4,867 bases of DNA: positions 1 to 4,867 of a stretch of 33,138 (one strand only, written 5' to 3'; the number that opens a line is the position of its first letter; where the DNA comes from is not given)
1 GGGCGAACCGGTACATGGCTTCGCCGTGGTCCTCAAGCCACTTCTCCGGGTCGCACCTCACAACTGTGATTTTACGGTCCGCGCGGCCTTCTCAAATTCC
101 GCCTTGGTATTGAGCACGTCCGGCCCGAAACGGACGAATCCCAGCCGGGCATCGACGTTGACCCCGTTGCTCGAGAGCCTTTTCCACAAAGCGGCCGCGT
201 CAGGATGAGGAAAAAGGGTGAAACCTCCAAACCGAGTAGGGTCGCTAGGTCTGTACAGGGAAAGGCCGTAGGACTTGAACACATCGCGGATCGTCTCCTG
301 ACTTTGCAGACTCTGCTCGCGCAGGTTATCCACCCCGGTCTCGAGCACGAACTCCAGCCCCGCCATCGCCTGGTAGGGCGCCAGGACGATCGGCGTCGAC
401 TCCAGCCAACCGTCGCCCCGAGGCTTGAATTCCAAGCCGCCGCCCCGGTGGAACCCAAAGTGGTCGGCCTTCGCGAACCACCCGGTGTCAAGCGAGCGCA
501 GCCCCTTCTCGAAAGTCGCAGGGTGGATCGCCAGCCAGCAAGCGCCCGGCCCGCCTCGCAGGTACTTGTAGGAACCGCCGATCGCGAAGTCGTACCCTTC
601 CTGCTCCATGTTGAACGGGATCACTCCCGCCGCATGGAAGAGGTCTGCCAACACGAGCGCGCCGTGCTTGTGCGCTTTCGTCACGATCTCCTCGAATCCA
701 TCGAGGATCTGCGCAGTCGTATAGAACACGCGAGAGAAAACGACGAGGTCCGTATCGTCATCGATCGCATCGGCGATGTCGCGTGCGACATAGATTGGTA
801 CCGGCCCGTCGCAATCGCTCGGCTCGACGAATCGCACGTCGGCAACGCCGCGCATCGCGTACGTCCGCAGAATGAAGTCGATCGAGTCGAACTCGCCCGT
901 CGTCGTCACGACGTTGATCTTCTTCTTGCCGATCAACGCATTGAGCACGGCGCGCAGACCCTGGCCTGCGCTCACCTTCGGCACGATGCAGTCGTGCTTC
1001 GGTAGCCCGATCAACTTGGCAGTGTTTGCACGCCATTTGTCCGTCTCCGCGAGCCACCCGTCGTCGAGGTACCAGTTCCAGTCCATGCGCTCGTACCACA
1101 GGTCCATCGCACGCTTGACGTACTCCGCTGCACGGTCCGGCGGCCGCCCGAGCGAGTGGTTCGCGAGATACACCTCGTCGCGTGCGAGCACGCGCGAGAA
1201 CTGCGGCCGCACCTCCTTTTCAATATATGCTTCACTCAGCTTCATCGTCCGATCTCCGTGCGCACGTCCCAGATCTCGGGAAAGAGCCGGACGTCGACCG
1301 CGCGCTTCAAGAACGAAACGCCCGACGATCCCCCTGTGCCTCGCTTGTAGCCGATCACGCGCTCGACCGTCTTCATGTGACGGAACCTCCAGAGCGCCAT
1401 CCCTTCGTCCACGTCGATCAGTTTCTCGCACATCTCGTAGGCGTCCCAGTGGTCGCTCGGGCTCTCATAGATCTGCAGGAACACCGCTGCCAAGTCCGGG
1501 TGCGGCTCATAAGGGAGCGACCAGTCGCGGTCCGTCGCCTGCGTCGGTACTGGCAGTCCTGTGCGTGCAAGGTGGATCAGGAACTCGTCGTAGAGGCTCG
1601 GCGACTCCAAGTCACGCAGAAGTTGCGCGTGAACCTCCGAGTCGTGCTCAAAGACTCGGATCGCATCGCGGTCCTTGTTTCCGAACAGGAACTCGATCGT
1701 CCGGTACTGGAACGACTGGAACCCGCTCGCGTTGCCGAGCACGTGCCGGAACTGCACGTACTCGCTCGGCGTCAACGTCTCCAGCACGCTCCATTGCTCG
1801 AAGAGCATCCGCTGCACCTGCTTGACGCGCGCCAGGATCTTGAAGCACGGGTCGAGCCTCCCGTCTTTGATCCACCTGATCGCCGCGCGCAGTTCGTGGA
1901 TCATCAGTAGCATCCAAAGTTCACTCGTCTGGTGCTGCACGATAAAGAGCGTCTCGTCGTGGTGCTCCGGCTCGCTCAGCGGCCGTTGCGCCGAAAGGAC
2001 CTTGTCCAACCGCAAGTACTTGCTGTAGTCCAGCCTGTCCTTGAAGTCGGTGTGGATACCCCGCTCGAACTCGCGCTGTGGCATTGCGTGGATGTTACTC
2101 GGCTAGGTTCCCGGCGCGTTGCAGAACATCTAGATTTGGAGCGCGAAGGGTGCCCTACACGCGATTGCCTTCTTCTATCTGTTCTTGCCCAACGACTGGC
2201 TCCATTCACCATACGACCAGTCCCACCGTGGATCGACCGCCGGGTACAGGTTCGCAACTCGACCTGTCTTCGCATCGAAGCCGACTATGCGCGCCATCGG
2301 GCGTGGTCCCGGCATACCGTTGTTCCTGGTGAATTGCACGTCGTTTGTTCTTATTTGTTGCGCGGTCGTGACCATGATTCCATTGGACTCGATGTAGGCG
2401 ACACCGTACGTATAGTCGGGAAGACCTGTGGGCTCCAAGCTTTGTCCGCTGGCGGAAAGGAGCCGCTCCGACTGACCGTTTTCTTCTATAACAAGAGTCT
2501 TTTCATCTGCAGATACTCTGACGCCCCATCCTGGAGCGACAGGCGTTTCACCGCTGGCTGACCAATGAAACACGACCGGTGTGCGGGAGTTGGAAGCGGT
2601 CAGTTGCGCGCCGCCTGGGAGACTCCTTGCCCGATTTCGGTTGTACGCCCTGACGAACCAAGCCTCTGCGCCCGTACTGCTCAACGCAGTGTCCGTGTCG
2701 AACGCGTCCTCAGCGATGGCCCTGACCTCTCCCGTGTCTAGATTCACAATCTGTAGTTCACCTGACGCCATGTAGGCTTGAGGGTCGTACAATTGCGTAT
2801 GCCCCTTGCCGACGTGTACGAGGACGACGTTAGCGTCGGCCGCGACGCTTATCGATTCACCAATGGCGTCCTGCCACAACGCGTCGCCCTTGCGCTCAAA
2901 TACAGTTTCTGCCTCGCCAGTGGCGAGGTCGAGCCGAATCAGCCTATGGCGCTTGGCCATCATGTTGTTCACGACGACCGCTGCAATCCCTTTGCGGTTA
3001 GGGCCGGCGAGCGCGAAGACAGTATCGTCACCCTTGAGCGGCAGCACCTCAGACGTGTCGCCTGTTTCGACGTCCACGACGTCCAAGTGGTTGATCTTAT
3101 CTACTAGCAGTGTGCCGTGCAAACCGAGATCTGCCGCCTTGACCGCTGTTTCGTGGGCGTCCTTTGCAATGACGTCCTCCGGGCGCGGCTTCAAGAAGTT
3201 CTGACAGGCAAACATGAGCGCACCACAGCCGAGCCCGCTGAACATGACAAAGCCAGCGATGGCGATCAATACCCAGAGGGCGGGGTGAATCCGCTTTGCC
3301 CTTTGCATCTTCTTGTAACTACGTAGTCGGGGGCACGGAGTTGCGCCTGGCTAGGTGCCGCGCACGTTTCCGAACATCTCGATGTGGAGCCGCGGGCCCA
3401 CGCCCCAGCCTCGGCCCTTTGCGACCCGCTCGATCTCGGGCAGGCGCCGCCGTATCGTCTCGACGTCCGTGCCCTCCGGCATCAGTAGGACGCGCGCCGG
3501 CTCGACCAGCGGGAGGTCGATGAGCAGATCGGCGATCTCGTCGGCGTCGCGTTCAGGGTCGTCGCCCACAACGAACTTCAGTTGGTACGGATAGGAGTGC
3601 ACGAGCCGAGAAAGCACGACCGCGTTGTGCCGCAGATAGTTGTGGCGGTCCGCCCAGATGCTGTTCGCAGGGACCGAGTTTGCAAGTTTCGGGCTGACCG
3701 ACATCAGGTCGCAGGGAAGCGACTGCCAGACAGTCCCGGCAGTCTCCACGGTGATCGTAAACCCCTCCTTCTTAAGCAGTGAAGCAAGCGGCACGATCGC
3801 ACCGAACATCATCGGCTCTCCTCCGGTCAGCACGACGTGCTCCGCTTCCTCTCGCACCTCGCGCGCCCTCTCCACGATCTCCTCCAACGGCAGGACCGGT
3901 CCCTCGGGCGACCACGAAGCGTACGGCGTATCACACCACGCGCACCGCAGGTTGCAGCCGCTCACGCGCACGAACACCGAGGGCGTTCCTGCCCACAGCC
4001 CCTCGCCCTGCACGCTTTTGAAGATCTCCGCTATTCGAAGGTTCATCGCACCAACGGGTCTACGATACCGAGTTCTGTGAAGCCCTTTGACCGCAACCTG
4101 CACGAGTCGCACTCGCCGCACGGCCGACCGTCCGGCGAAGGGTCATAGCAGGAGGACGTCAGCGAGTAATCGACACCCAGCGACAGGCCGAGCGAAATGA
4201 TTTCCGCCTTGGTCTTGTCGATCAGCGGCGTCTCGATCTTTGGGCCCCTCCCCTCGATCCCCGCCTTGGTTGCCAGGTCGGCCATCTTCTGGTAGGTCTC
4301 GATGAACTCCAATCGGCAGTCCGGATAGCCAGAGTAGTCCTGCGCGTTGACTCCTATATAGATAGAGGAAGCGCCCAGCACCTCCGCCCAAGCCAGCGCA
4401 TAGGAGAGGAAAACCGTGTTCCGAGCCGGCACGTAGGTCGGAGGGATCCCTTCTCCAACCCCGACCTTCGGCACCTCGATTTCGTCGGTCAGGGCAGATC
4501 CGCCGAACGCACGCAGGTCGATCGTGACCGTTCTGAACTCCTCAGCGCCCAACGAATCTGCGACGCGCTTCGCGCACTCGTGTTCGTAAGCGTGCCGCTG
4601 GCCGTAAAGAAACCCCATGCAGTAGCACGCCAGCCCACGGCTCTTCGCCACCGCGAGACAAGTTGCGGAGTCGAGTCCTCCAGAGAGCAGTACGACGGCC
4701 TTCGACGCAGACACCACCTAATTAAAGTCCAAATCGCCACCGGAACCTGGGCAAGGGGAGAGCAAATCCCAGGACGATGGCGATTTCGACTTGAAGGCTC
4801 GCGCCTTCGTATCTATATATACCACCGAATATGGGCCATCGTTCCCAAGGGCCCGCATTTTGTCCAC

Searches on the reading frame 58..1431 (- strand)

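Call 57: search_protein_families(library=pfam, proteins=[window:58-1431:-], max_evalue=0.001)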
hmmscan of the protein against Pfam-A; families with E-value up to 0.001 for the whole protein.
window:58-1431:- (457 aa): 2 families
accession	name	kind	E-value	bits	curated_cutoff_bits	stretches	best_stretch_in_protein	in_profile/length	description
PF00266.25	Aminotran_5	-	1.9e-13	50.6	21.5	1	131-399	46-306/371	Aminotransferase class-V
PF22580.2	KYNU_C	-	6.5e-07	29.7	27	1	371-449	2-86/90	Kynureninase C-terminal domain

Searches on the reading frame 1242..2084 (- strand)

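Call 57: search_protein_families(library=pfam, proteins=[window:1242-2084:-], max_evalue=0.001)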
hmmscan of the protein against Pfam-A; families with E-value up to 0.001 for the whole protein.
window:1242-2084:- (280 aa): 1 family
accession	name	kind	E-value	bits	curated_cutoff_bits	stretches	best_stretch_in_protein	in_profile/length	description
PF03301.18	Trp_dioxygenase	-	1.4e-62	212.5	34.9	2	11-146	7-151/346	Tryptophan 2,3-dioxygenase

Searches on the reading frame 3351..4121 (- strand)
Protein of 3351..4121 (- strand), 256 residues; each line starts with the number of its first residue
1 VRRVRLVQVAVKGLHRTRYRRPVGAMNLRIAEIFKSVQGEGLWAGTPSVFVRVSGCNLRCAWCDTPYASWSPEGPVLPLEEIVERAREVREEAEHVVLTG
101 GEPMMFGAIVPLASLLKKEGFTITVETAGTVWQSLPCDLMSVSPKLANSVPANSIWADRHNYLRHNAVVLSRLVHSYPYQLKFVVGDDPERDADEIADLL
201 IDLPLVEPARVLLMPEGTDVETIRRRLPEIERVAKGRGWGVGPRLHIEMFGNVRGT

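Call 57: search_protein_families(library=pfam, proteins=[window:3351-4121:-], max_evalue=0.001)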
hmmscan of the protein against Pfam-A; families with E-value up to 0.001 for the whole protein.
window:3351-4121:- (256 aa): 2 families
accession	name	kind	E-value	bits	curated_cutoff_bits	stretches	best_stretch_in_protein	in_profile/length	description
PF04055.27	Radical_SAM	-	1e-15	58.8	29.5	1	54-131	5-88/166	Radical SAM superfamily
PF13353.11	Fer4_12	-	1e-06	29.5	22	1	37-135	1-97/137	4Fe-4S single cluster domain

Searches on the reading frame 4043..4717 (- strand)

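Call 57: search_protein_families(library=pfam, proteins=[window:4043-4717:-], max_evalue=0.001)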
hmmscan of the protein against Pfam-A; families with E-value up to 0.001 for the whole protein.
window:4043-4717:- (224 aa): 2 families
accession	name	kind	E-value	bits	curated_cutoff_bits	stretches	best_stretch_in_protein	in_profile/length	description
PF06508.19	QueC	-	2.8e-73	246.3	22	1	6-216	1-209/210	Queuosine biosynthesis protein QueC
PF00733.27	Asn_synthase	-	2.9e-06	27.6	21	1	1-61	14-75/354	Asparagine synthase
